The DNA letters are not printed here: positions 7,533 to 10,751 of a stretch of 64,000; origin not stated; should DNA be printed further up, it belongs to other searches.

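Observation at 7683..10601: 972-aa orphan protein: apparently dead Zn-ribbon methylase module fused to a PD-(D/E)xK-like C-terminus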

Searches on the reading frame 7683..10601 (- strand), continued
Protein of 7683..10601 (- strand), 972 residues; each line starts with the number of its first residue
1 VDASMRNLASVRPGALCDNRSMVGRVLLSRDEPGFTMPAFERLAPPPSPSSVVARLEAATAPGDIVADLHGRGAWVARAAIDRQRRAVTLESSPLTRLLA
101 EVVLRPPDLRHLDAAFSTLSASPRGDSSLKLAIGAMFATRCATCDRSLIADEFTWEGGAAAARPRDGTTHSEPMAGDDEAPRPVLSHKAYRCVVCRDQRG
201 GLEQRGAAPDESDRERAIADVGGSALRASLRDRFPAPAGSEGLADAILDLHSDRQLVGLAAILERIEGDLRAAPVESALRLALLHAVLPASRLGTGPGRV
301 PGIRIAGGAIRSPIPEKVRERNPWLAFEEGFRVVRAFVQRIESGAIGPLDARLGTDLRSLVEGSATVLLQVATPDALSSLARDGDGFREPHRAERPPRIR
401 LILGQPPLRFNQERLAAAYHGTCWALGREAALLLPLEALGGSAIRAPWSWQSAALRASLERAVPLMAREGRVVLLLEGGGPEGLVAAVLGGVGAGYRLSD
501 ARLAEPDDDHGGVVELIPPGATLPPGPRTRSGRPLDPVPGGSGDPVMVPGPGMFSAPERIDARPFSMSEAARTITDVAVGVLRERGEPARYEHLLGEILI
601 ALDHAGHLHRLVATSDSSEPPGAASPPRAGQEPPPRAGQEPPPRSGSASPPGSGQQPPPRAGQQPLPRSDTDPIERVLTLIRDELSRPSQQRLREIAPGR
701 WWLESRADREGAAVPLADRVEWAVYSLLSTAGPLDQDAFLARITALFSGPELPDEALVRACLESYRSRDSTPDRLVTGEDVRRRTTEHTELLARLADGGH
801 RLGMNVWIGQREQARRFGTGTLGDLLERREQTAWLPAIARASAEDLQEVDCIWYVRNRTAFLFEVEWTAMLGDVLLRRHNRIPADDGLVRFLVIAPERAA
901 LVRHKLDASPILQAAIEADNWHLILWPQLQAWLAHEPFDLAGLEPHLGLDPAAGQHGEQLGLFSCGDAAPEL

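Call 41: find_homologous_proteins(query=P0313)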
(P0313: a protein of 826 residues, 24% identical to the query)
Query P0313 (826 aa): 1344 proteins with E <= 0.001 among 8000 candidates; the best 120 are listed.
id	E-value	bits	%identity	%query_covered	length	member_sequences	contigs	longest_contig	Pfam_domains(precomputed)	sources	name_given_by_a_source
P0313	0.0e+0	1899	100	100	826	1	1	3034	PF03602.22,PF02086.22,PF27126.1,PF01555.25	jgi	jgi:16S rRNA G966 N2-methylase RsmD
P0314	0.0e+0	1766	92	100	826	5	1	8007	PF03602.22,PF02086.22,PF27126.1,PF01555.25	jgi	jgi:16S rRNA G966 N2-methylase RsmD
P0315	0.0e+0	1654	86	100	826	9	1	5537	PF03602.22,PF02086.22,PF27126.1,PF01555.25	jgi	jgi:16S rRNA G966 N2-methylase RsmD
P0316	0.0e+0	1619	83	100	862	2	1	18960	PF03602.22,PF02086.22,PF27126.1,PF01555.25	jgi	jgi:16S rRNA G966 N2-methylase RsmD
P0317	0.0e+0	1603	87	96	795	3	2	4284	PF03602.22,PF02086.22,PF27126.1,PF01555.25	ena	-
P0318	0.0e+0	1558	79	100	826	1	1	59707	PF03602.22,PF02086.22,PF27126.1,PF01555.25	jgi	jgi:16S rRNA G966 N2-methylase RsmD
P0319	0.0e+0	1473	75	99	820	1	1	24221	PF03602.22,PF02086.22,PF27126.1,PF01555.25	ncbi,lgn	-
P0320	0.0e+0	1460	75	99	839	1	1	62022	PF03602.22,PF02086.22,PF27126.1,PF01555.25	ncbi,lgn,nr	ncbi:MAG: DNA adenine methylase [Ignavibacteriales bacterium]|nr:DNA adenine methylase [Ignavibacter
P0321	0.0e+0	1454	73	100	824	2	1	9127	PF03602.22,PF02086.22,PF27126.1,PF01555.25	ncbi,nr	ncbi:MAG: DNA adenine methylase [Ignavibacteriales bacterium]|nr:DNA adenine methylase [Ignavibacter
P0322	0.0e+0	1453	75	99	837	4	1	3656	PF03602.22,PF02086.22,PF27126.1,PF01555.25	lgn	-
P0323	0.0e+0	1451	74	99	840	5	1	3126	PF03602.22,PF02086.22,PF27126.1,PF01555.25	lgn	-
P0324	0.0e+0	1447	73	100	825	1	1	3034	PF03602.22,PF02086.22,PF27126.1,PF01555.25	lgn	-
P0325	0.0e+0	1447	73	100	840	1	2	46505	PF03602.22,PF02086.22,PF27126.1,PF01555.25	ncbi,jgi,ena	-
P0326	0.0e+0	1442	73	100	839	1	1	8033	PF03602.22,PF02086.22,PF27126.1,PF01555.25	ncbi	-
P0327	0.0e+0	1440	74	100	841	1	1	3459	PF03602.22,PF02086.22,PF27126.1,PF01555.25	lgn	-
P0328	0.0e+0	1439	72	99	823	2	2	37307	PF03602.22,PF02086.22,PF27126.1,PF01555.25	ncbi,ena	-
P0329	0.0e+0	1437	73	99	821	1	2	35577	PF03602.22,PF02086.22,PF27126.1,PF01555.25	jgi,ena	-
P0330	0.0e+0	1437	74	99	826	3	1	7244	PF03602.22,PF02086.22,PF27126.1,PF01555.25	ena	-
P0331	0.0e+0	1434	74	100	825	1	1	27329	PF03602.22,PF02086.22,PF27126.1,PF01555.25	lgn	-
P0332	0.0e+0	1428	72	100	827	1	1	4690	PF03602.22,PF02086.22,PF27126.1,PF01555.25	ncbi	-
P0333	0.0e+0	1420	73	100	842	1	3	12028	PF03602.22,PF02086.22,PF27126.1,PF01555.25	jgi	jgi:16S rRNA G966 N2-methylase RsmD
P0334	0.0e+0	1410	71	100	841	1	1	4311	PF03602.22,PF02086.22,PF27126.1,PF01555.25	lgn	-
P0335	0.0e+0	1403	72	99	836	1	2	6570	PF03602.22,PF02086.22,PF27126.1,PF01555.25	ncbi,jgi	-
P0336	0.0e+0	1401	73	99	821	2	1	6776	PF03602.22,PF02086.22,PF27126.1,PF01555.25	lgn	-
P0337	0.0e+0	1389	71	99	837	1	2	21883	PF03602.22,PF02086.22,PF27126.1,PF01555.25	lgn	-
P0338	0.0e+0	1387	71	99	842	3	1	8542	PF03602.22,PF02086.22,PF27126.1,PF01555.25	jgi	jgi:16S rRNA G966 N2-methylase RsmD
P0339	0.0e+0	1383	70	99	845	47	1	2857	PF03602.22,PF27126.1,PF01555.25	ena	-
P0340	0.0e+0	1379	70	100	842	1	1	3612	PF03602.22,PF02086.22,PF27126.1,PF01555.25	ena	-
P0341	0.0e+0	1378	69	99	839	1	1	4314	PF03602.22,PF02086.22,PF01170.25,PF27126.1,PF01555.25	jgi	jgi:16S rRNA G966 N2-methylase RsmD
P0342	0.0e+0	1376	74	96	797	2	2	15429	PF03602.22,PF02086.22,PF27126.1,PF01555.25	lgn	-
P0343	0.0e+0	1373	70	99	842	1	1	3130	PF03602.22,PF02086.22,PF27126.1,PF01555.25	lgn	-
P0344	0.0e+0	1369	72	100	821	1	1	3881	PF03602.22,PF02086.22,PF27126.1,PF01555.25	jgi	jgi:16S rRNA G966 N2-methylase RsmD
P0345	0.0e+0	1368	70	100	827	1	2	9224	PF03602.22,PF02086.22,PF27126.1,PF01555.25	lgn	-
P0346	0.0e+0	1350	69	99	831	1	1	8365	PF03602.22,PF27126.1,PF01555.25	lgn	-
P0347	0.0e+0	1350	70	99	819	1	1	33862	PF03602.22,PF27126.1,PF01555.25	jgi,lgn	jgi:16S rRNA G966 N2-methylase RsmD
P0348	0.0e+0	1349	71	100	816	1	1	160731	PF03602.22,PF02086.22,PF27126.1,PF01555.25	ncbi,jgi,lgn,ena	-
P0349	0.0e+0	1339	69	99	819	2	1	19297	PF03602.22,PF27126.1,PF01555.25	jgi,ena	-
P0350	0.0e+0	1316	69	99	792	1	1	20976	PF03602.22,PF02086.22,PF27126.1,PF01555.25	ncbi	-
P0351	0.0e+0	1298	68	99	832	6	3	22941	PF03602.22,PF27126.1,PF01555.25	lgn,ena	-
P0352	0.0e+0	1202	88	72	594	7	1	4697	PF27126.1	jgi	jgi:hypothetical protein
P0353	0.0e+0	1193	63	97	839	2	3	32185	PF03602.22,PF02086.22,PF27126.1,PF01555.25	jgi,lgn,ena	jgi:16S rRNA G966 N2-methylase RsmD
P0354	0.0e+0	1178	75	81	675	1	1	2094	PF27126.1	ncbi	ncbi:MAG: hypothetical protein WD824_22905, partial [Cyclobacteriaceae bacterium]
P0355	0.0e+0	1177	73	83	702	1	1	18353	PF27126.1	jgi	jgi:hypothetical protein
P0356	0.0e+0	1137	73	81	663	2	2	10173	PF27126.1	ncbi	ncbi:MAG: hypothetical protein AAB393_19735, partial [Bacteroidota bacterium]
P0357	0.0e+0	1115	60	98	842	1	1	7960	PF03602.22,PF02086.22,PF27126.1,PF01555.25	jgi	jgi:DNA modification methylase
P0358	0.0e+0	1111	60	99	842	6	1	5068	PF03602.22,PF02086.22,PF27126.1,PF01555.25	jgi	jgi:DNA modification methylase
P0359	0.0e+0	1104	59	99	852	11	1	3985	PF03602.22,PF02086.22,PF27126.1,PF01555.25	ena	-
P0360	0.0e+0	1102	59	99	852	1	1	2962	PF03602.22,PF02086.22,PF27126.1,PF01555.25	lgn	-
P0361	0.0e+0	1102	59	99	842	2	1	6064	PF03602.22,PF02086.22,PF27126.1,PF01555.25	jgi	jgi:DNA modification methylase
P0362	0.0e+0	1101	59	98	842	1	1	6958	PF03602.22,PF02086.22,PF27126.1,PF01555.25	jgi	jgi:DNA modification methylase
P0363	0.0e+0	1101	59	99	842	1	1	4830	PF03602.22,PF02086.22,PF27126.1,PF01555.25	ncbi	-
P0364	0.0e+0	1099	60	96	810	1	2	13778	PF03602.22,PF02086.22,PF27126.1,PF01555.25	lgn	-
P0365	0.0e+0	1097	59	99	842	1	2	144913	PF03602.22,PF02086.22,PF27126.1,PF01555.25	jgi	jgi:DNA modification methylase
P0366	0.0e+0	1097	59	99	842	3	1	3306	PF03602.22,PF02086.22,PF27126.1,PF01555.25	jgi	jgi:DNA modification methylase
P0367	0.0e+0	1097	59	99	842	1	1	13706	PF03602.22,PF02086.22,PF27126.1,PF01555.25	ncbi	ncbi:MAG: DNA methyltransferase [Thermodesulfobacteriota bacterium]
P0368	0.0e+0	1095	59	99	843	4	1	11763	PF03602.22,PF02086.22,PF27126.1,PF01555.25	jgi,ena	-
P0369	0.0e+0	1091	59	99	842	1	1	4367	PF02086.22,PF27126.1,PF01555.25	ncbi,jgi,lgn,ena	ncbi:MAG: DNA methyltransferase [Thermodesulfobacteriota bacterium]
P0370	0.0e+0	1089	59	99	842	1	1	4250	PF03602.22,PF02086.22,PF27126.1,PF01555.25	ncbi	-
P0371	0.0e+0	1087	59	99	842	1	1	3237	PF03602.22,PF02086.22,PF27126.1,PF01555.25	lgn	-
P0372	0.0e+0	1085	59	99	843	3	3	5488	PF02086.22,PF27126.1,PF01555.25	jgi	-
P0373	0.0e+0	1085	58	99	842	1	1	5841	PF03602.22,PF02086.22,PF27126.1,PF01555.25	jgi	jgi:16S rRNA G966 N2-methylase RsmD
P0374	0.0e+0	1083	58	99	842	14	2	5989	PF03602.22,PF02086.22,PF27126.1,PF01555.25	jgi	jgi:DNA modification methylase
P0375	0.0e+0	1081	59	99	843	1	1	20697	PF03602.22,PF02086.22,PF27126.1,PF01555.25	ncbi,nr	ncbi:MAG: DNA methyltransferase [Thermodesulfobacteriota bacterium]|nr:DNA methyltransferase [Thermo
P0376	0.0e+0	1080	59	98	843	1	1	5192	PF03602.22,PF02086.22,PF27126.1,PF01555.25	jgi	jgi:16S rRNA G966 N2-methylase RsmD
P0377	0.0e+0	1079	58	99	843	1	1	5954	PF03602.22,PF02086.22,PF27126.1,PF01555.25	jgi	-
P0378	0.0e+0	1079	59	96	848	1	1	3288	PF03602.22,PF02086.22,PF27126.1,PF01555.25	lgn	-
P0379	0.0e+0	1079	59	98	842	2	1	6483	PF03602.22,PF02086.22,PF27126.1,PF01555.25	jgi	-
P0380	0.0e+0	1078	58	97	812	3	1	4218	PF02086.22,PF27126.1,PF01555.25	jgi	-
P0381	0.0e+0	1077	59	98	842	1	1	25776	PF03602.22,PF02086.22,PF27126.1,PF01555.25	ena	-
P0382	0.0e+0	1077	59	96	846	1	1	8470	PF03602.22,PF02086.22,PF27126.1,PF01555.25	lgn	-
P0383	0.0e+0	1077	59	98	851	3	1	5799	PF03602.22,PF02086.22,PF27126.1,PF01555.25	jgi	-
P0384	0.0e+0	1077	58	99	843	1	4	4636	PF03602.22,PF02086.22,PF27126.1,PF01555.25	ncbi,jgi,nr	ncbi:hypothetical protein FJY90_06065 [Candidatus Gottesmanbacteria bacterium]|nr:hypothetical prote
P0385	0.0e+0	1077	58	100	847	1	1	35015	PF03602.22,PF02086.22,PF27126.1,PF01555.25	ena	-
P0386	0.0e+0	1075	59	98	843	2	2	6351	PF03602.22,PF02086.22,PF27126.1,PF01555.25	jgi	-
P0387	0.0e+0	1075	58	97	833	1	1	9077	PF03602.22,PF02086.22,PF27126.1,PF01555.25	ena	-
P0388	0.0e+0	1075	58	96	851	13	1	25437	PF02086.22,PF27126.1,PF01555.25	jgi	-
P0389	0.0e+0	1075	58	96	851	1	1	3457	PF02086.22,PF27126.1,PF01555.25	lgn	-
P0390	0.0e+0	1074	57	97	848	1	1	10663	PF02086.22,PF27126.1,PF01555.25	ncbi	-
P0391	0.0e+0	1073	58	99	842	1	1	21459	PF03602.22,PF02086.22,PF27126.1,PF01555.25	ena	-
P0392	0.0e+0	1072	58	100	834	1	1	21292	PF03602.22,PF02086.22,PF27126.1,PF01555.25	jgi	-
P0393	0.0e+0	1071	58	96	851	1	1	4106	PF03602.22,PF02086.22,PF27126.1,PF01555.25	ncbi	-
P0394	0.0e+0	1070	58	96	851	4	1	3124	PF03602.22,PF02086.22,PF27126.1,PF01555.25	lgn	-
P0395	0.0e+0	1070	58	99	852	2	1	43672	PF03602.22,PF02086.22,PF27126.1,PF01555.25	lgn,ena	-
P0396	0.0e+0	1070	59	96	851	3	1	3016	PF02086.22,PF27126.1,PF01555.25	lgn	-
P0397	0.0e+0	1069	58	96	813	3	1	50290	PF03602.22,PF02086.22,PF27126.1,PF01555.25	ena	-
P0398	0.0e+0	1069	58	99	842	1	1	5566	PF03602.22,PF02086.22,PF27126.1,PF01555.25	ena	-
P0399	0.0e+0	1069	58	96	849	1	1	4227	PF03602.22,PF02086.22,PF27126.1,PF01555.25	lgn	-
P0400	0.0e+0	1068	58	97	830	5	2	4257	PF02086.22,PF27126.1,PF01555.25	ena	-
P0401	0.0e+0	1068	58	99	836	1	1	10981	PF03602.22,PF02086.22,PF27126.1,PF01555.25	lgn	-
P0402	0.0e+0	1067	58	96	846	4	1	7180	PF03602.22,PF02086.22,PF27126.1,PF01555.25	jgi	-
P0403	0.0e+0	1067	58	99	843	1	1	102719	PF03602.22,PF02086.22,PF27126.1,PF01555.25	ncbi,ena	-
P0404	0.0e+0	1067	58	99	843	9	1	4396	PF03602.22,PF02086.22,PF27126.1,PF01555.25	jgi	-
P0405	0.0e+0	1066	58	97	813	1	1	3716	PF03602.22,PF02086.22,PF27126.1,PF01555.25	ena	-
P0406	0.0e+0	1066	58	99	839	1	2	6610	PF03602.22,PF02086.22,PF27126.1,PF01555.25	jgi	jgi:DNA modification methylase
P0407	0.0e+0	1066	59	97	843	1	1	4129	PF03602.22,PF02086.22,PF27126.1,PF01555.25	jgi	jgi:DNA modification methylase/DNA-directed RNA polymerase subunit RPC12/RpoP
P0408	0.0e+0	1066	58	96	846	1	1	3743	PF03602.22,PF02086.22,PF27126.1,PF01555.25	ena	-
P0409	0.0e+0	1065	57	96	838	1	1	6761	PF02086.22,PF27126.1,PF01555.25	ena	-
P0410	0.0e+0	1065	57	99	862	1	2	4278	PF03602.22,PF02086.22,PF27126.1,PF01555.25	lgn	-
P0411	0.0e+0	1065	58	99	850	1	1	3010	PF03602.22,PF02086.22,PF27126.1,PF01555.25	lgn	-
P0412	0.0e+0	1065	57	99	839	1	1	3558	PF03602.22,PF02086.22,PF27126.1,PF01555.25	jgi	jgi:16S rRNA G966 N2-methylase RsmD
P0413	0.0e+0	1064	58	96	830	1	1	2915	PF02086.22,PF27126.1,PF01555.25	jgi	jgi:DNA modification methylase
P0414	0.0e+0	1064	58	96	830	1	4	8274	PF02086.22,PF27126.1,PF01555.25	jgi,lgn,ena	jgi:DNA modification methylase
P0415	0.0e+0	1064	58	96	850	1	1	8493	PF02086.22,PF27126.1,PF01555.25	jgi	jgi:DNA modification methylase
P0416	0.0e+0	1064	57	97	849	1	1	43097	PF03602.22,PF02086.22,PF27126.1,PF01555.25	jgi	jgi:DNA modification methylase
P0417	0.0e+0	1063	59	97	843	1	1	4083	PF03602.22,PF02086.22,PF27126.1,PF01555.25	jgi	jgi:16S rRNA G966 N2-methylase RsmD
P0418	0.0e+0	1062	58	97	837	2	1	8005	PF03602.22,PF02086.22,PF27126.1,PF01555.25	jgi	-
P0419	0.0e+0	1061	58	96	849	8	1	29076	PF03602.22,PF02086.22,PF27126.1,PF01555.25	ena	-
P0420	0.0e+0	1061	58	96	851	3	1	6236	PF03602.22,PF02086.22,PF27126.1,PF01555.25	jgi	jgi:16S rRNA G966 N2-methylase RsmD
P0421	0.0e+0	1061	57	96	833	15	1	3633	PF03602.22,PF02086.22,PF27126.1,PF01555.25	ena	-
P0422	0.0e+0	1060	57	99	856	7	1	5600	PF03602.22,PF02086.22,PF27126.1,PF01555.25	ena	-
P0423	0.0e+0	1059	58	98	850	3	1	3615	PF03602.22,PF02086.22,PF27126.1,PF01555.25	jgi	-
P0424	0.0e+0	1059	57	98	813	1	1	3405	PF02086.22,PF27126.1,PF01555.25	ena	-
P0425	0.0e+0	1058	59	96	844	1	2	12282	PF02086.22,PF27126.1,PF01555.25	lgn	-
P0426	0.0e+0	1058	57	100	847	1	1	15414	PF02086.22,PF27126.1,PF01555.25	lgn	-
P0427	0.0e+0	1058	57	99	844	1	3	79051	PF03602.22,PF02086.22,PF27126.1,PF01555.25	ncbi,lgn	-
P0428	0.0e+0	1057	58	96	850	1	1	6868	PF02086.22,PF27126.1,PF01555.25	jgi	jgi:DNA modification methylase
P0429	0.0e+0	1057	58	96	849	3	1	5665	PF03602.22,PF02086.22,PF27126.1,PF01555.25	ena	-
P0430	0.0e+0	1057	59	99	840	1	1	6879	PF03602.22,PF02086.22,PF27126.1,PF01555.25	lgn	-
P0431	0.0e+0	1057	57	99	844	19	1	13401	PF02086.22,PF27126.1,PF01555.25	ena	-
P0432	0.0e+0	1057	57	99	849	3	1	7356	PF03602.22,PF02086.22,PF27126.1,PF01555.25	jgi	-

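Call 42: find_encoding_contigs(protein=P0348, flank=8000, max_places=2)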
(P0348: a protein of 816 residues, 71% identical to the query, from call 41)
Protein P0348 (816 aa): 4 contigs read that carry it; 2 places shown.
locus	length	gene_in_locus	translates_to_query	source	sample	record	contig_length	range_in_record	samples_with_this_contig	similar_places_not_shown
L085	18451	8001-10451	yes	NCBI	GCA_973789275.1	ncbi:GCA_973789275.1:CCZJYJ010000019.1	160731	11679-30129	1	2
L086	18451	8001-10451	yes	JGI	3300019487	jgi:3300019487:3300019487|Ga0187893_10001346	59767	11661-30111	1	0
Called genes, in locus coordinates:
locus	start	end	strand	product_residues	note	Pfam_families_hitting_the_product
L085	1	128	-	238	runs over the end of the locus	PF01712:dNK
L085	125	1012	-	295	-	PF01497:Peripla_BP_2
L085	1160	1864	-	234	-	-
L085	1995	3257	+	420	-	PF00275:EPSP_synthase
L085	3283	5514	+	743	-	-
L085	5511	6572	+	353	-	PF01075:Glyco_transf_9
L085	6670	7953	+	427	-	PF03952:Enolase_N, PF00113:Enolase_C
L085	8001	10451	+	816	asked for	PF01555:N6_N4_Mtase, PF02086:MethyltransfD12 (faint), PF03602:Cons_hypoth95 (faint), PF27126:NmeDI_C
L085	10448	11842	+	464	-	PF02878:PGM_PMM_I, PF02879:PGM_PMM_II, PF02880:PGM_PMM_III, PF00408:PGM_PMM_IV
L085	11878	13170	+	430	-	PF16268:DUF4921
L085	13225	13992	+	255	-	PF00561:Abhydrolase_1, PF00975:Thioesterase, PF07819:PGAP1 (faint), PF12146:Hydrolase_4, PF12697:Abhydrolase_6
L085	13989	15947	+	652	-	PF00005:ABC_tran, PF02463:SMC_N (faint), PF03193:RsgA_GTPase (faint), PF13555:AAA_29 (faint), PF01926:MMR_HSR1 (faint), PF12848:ABC_tran_Xtn, PF00005:ABC_tran, PF16326:ABC_tran_CTD, +1 more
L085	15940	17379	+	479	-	PF01938:TRAM, PF13649:Methyltransf_25 (faint), PF05958:tRNA_U5-meth_tr, PF13847:Methyltransf_31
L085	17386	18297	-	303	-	PF02129:Peptidase_S15, PF00561:Abhydrolase_1, PF02273:Acyl_transf_2 (weak), PF12146:Hydrolase_4, PF12697:Abhydrolase_6, PF00326:Peptidase_S9, PF01738:DLH (weak), PF12146:Hydrolase_4 (weak), +1 more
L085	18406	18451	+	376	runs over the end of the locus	PF13439:Glyco_transf_4 (weak), PF20706:GT4-conflict (weak), PF00534:Glycos_transf_1, PF13692:Glyco_trans_1_4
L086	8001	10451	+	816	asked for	PF01555:N6_N4_Mtase, PF02086:MethyltransfD12 (faint), PF03602:Cons_hypoth95 (faint), PF27126:NmeDI_C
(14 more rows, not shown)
